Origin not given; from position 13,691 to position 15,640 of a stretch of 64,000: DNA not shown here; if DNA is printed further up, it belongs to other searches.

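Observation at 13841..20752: Six-gene operon: three paralogous membrane GT2 synthases, a NodB deacetylase, a UPF0104 protein and a membrane PHP phosphoesterase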

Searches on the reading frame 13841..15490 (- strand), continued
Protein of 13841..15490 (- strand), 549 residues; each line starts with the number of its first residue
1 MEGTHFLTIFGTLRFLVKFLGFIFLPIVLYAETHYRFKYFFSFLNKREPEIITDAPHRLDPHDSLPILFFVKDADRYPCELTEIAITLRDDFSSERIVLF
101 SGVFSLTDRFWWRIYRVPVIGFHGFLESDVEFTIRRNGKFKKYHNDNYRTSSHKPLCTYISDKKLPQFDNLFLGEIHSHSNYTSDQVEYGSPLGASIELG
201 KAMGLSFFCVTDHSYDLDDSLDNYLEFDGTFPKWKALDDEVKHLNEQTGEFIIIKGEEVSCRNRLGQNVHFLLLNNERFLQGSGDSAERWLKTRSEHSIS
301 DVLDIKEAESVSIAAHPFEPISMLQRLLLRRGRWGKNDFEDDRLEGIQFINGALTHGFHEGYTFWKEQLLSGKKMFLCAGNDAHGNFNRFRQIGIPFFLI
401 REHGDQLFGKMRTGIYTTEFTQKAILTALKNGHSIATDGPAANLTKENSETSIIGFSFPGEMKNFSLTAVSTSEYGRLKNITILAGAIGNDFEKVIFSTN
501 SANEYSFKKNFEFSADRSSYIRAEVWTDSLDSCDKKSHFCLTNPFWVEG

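Call 49: fold_search(model_id=the predicted structure, library=pdb)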
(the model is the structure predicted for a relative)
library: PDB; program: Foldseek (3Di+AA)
matches with E <= 10: 1769; with E <= 0.001: 86
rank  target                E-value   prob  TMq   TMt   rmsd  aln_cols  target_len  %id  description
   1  8uin_A                2.1e-06  0.94  0.15  0.13  26.7       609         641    6  Structure of the C3bBb-albicin complex (released 2024-05-08)
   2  7q61_A                3.2e-06  0.99  0.16  0.08  23.1       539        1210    7  Structure of TEV conjugated A2ML1 (A2ML1-TC) (released 2022-04-20)
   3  8uin_G                3.5e-06  0.87  0.14  0.12  26.4       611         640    7  Structure of the C3bBb-albicin complex (released 2024-05-08)
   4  9np9                  4.9e-06  0.96  0.21  0.18  16.6       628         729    8  Crystal structure of the inactive conformation of a glycoside hydrolase (CapGH2b - E553Q Mutant) from the GH2 family in  (released 2025-11-12)
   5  9npa                  5.5e-06  0.89  0.19  0.16  18.9       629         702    8  Crystal structure of the inactive conformation of a glycoside hydrolase (CapGH2b) from the GH2 family in the space group (released 2025-11-12)
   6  3wnn_A                7.3e-06  0.77  0.16  0.14  25.1       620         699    9  D308A mutant of Bacillus circulans T-3040 cycloisomaltooligosaccharide glucanotransferase complexed with isomaltooctao (released 2014-02-05)
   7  7ad7_B                9.1e-06  0.69  0.13  0.11  26.7       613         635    8  Crystal structure of human complement C5 in complex with the K8 bovine knob domain peptide. (released 2021-03-10)
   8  7zgj_A                1.2e-05  0.84  0.15  0.13  26.3       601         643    7  Trypanosoma brucei gambiense ISG65 in complex with human complement component C3 (released 2023-04-05)
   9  5axh_B                1.6e-05  0.77  0.17  0.16  20.3       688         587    9  Crystal structure of thermophilic dextranase from Thermoanaerobacter pseudethanolicus, D312G mutant in complex with is (released 2015-11-11)
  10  2win_A                1.7e-05  0.77  0.14  0.12  26.7       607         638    7  C3 convertase (C3bBb) stabilized by SCIN (released 2009-06-09)
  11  8u01                  1.7e-05  0.77  0.18  0.13  17.8       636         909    8  Crystal Structure of the Glycoside Hydrolase Family 2 TIM Barrel-domain Containing Protein from Phocaeicola plebeius (released 2023-09-27)
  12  7o7n_A                1.8e-05  0.95  0.14  0.07  23.3       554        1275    6  (h-alpha2M)4 semiactivated I state (released 2022-04-13)
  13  7q62_A                1.9e-05  0.98  0.16  0.08  23.3       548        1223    7  Structure of TEV cleaved A2ML1 dimer (A2ML1-TT dimer) (released 2022-04-20)
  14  9npl_B                1.9e-05  0.90  0.21  0.18  16.4       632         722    8  Crystal structure of the inactive conformation of a glycoside hydrolase (CapGH2b - E553Q Mutant) from the GH2 family i (released 2025-11-12)
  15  8coe_C                2.0e-05  0.80  0.13  0.12  24.8       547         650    7  complement C5 in complex with the LCP0195 nanobody (released 2024-01-03)
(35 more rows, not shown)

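Call 70: search_protein_families(library=pfam, alignment_id=A1, max_evalue=1)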
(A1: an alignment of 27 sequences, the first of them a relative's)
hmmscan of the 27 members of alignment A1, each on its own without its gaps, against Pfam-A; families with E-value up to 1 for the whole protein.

A. member 1, P0001 (549 aa): 0 families

B. families by the number of members that match (of 27 scanned): 7 families
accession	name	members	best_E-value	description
PF02811.25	PHP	7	0.00011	PHP domain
PF12228.14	DUF3604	5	0.012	Protein of unknown function (DUF3604)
PF13263.12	PHP_C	3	0.007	PHP-associated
PF08585.18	RMI1_N_C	1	0.041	RMI1, N-terminal OB-fold domain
PF19184.5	DUF5866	1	0.07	Family of unknown function (DUF5866)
PF01751.28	Toprim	1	0.19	Toprim domain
PF20110.4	DUF6500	1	0.22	Family of unknown function (DUF6500)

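Call 80: search_solved_structures(query=L032:8920-9996:+, max_evalue=0.1)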
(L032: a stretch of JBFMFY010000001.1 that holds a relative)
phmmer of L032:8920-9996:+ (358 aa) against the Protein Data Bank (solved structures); distinct sequences matched with E-value up to 0.1: 0.

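Call 81: search_protein_families(library=ncbifam, proteins=[L032:8920-9996:+, L031:8871-10004:+, L063:2939-4027:+, L076:7748-8611:+], max_evalue=0.001)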
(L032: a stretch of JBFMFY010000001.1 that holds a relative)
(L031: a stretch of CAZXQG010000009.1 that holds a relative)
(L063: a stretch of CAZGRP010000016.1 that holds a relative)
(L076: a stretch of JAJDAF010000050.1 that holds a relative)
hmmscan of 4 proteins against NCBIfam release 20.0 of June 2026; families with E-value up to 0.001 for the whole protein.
L032:8920-9996:+ (358 aa): 3 families
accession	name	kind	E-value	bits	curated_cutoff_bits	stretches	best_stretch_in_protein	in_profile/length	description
TIGR00661.1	MJ1255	subfamily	4.8e-14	52.4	195.9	1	6-327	1-306/321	MJ1255/VC2487 family glycosyltransferase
TIGR01133.1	murG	equivalog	1.2e-10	40.9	250.25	1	221-327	205-315/353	undecaprenyldiphospho-muramoylpentapeptide beta-N-acetylglucosaminyltransferase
TIGR03590.1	PseG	equivalog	0.00082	19.1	153.55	0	13-111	12-89/280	UDP-2,4-diacetamido-2,4,6-trideoxy-beta-L-altropyranose hydrolase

L031:8871-10004:+ (377 aa): 2 families
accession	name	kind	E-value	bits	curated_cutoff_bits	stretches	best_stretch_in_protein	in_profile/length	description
TIGR00661.1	MJ1255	subfamily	1.5e-14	54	195.9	1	14-331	1-301/321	MJ1255/VC2487 family glycosyltransferase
TIGR01133.1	murG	equivalog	5.8e-08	32.1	250.25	1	257-339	233-317/353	undecaprenyldiphospho-muramoylpentapeptide beta-N-acetylglucosaminyltransferase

L063:2939-4027:+ (362 aa): 45 families (the best 25 are shown)
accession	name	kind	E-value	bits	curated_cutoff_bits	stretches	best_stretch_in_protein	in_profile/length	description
TIGR04317.1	W_rSAM_matur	equivalog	2.3e-33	115.8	380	1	70-251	6-185/349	tungsten cofactor oxidoreductase radical SAM maturase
TIGR04311.1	rSAM_Geo_metal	subfamily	1e-28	100.6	400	1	66-248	1-185/423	radical SAM/SPASM family putative metalloenzyme maturase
TIGR04054.1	rSAM_NirJ1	equivalog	3.5e-23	81.8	650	1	65-237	33-197/387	putative heme d1 biosynthesis radical SAM protein NirJ1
TIGR03962.1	mycofact_rSAM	equivalog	3.7e-23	82.2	265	1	67-243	11-179/339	mycofactocin radical SAM maturase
TIGR04347.1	pseudo_SAM_Halo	equivalog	5.2e-19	68.8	525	1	68-248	38-210/390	TIGR04347 family pseudo-SAM/SPASM protein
TIGR04051.1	rSAM_NirJ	equivalog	7.1e-19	68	515.45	1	75-245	9-171/354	heme d1 biosynthesis radical SAM protein NirJ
TIGR04055.1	rSAM_NirJ2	equivalog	1.2e-18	67.8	500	1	72-241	4-165/326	putative heme d1 biosynthesis radical SAM protein NirJ2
TIGR04545.1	rSAM_ahbD_hemeb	equivalog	5.9e-18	65.4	500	1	72-242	4-167/339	heme b synthase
TIGR04546.1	rSAM_ahbC_deAc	equivalog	3.1e-17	62.4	650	1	68-239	39-202/390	12,18-didecarboxysiroheme deacetylase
NF045574.1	sacti_mat_StsB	exception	5.3e-17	61.8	625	1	75-242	103-261/466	StsB family radical SAM/SPASM domain sactipeptide maturase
NF050035.1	rSAM_WgK_link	exception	8.3e-16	57.9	650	1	66-242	7-176/367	radical SAM/SPASM peptide maturase WgkB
TIGR02668.1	moaA_archaeal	equivalog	1.6e-15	56.9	325.25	1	73-245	15-181/303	GTP 3',8-cyclase MoaA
NF001199.0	PRK00164.2-1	equivalog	4.7e-15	55.5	231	1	72-242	16-180/308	GTP 3',8-cyclase MoaA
TIGR02109.1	PQQ_syn_pqqE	equivalog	1.7e-14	53.6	381.35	1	66-252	5-184/358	pyrroloquinoline quinone biosynthesis protein PqqE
TIGR02666.1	moaA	equivalog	4e-13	49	284.05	1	75-241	17-184/336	GTP 3',8-cyclase MoaA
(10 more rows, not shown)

L076:7748-8611:+ (287 aa): 0 families

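Call 82: search_protein_families(library=pfam, proteins=[L075:5478-6491:+, L075:6552-7211:+, L075:7714-8724:+, L075:8966-9805:+, L075:11735-12349:+, L080:3862-6090:+, L080:6119-7987:+, L080:8002-8772:+, L080:11808-13424:+, L075:14190-15212:+], max_evalue=0.0001)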
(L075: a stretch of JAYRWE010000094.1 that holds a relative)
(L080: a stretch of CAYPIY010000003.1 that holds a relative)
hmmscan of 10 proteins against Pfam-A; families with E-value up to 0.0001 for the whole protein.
L075:5478-6491:+ (337 aa): 1 family
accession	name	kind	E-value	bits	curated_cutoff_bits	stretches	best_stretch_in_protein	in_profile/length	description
PF01075.23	Glyco_transf_9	-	3.5e-40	138.3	22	1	71-305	2-240/247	Glycosyltransferase family 9 (heptosyltransferase)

L075:6552-7211:+ (219 aa): 1 family
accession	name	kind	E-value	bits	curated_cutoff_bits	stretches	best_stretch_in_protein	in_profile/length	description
PF01300.24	Sua5_yciO_yrdC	-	6.8e-50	169.5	25.1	1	28-203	2-178/178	Telomere recombination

L075:7714-8724:+ (336 aa): 1 family
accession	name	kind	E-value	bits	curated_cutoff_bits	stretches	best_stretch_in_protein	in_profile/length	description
PF01075.23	Glyco_transf_9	-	2.1e-34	119.4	22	1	73-312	4-238/247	Glycosyltransferase family 9 (heptosyltransferase)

L075:8966-9805:+ (279 aa): 1 family
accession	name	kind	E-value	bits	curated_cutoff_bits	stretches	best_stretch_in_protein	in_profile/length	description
PF11306.15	DUF3108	-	3.3e-35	122.3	26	1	60-256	2-199/209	Protein of unknown function (DUF3108)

L075:11735-12349:+ (204 aa): 0 families

L080:3862-6090:+ (742 aa): 3 families
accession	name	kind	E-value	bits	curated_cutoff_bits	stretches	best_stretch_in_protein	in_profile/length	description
PF00753.33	Lactamase_B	-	5.9e-19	69.2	22.7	1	374-571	3-196/196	Metallo-beta-lactamase superfamily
PF14863.12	Alkyl_sulf_dimr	-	9.7e-16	58.9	26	1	621-721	18-118/139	Alkyl sulfatase dimerisation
PF19583.5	ODP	-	8e-06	26.3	27.2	1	377-453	3-83/194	ODP family beta lactamase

L080:6119-7987:+ (622 aa): 8 families
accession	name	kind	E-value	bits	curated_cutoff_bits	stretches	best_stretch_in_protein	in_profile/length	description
PF12796.13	Ank_2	-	5.6e-59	197.1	27.3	4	24-116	2-90/90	Ankyrin repeats (3 copies)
PF00023.36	Ank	-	1.1e-49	164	21.1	4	285-315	2-32/33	Ankyrin repeat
PF13637.12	Ank_4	-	2e-38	130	22.7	3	90-139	1-50/50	Ankyrin repeats (many copies)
PF13606.12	Ank_3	-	1.6e-33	110.9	22.3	0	285-313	2-30/30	Ankyrin repeat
PF13857.12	Ank_5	-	2.7e-31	107.7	27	2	271-325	1-56/56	Ankyrin repeats (many copies)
PF07676.18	PD40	-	9.7e-14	51.3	20.9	1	579-611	5-38/38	WD40-like Beta Propeller Repeat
PF24521.3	Ank_KRIT1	-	9e-10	38.9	80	0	120-173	47-106/149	KRIT1 ankyrin-repeats domain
PF23745.1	ANK_LRRK2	-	1.1e-05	25.8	27.5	0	62-141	40-115/130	LRRK2 ANK repeat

L080:8002-8772:+ (256 aa): 4 families
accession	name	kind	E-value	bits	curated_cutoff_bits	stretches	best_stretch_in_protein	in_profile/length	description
PF02230.22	Abhydrolase_2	-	2.1e-10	41.3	23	1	61-212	15-171/217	Phospholipase/Carboxylesterase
PF00756.26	Esterase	-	2.6e-07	31.1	22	1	42-214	6-200/251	Putative esterase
PF03959.19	FSH1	-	1.1e-06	28.9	21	1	98-244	63-204/211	Serine hydrolase (FSH1)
PF12146.15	Hydrolase_4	-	8.3e-05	22.4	27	0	102-178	41-112/239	Serine aminopeptidase, S33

L080:11808-13424:+ (538 aa): 2 families
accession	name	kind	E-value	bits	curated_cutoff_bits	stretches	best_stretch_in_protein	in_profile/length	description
PF13860.13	FlgD_ig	-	4.4e-08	33.4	27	1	473-525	23-75/79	FlgD Ig-like domain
PF18962.6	Por_Secre_tail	-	7.3e-05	23.4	27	0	455-535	2-74/75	Secretion system C-terminal sorting domain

L075:14190-15212:+ (340 aa): 0 families
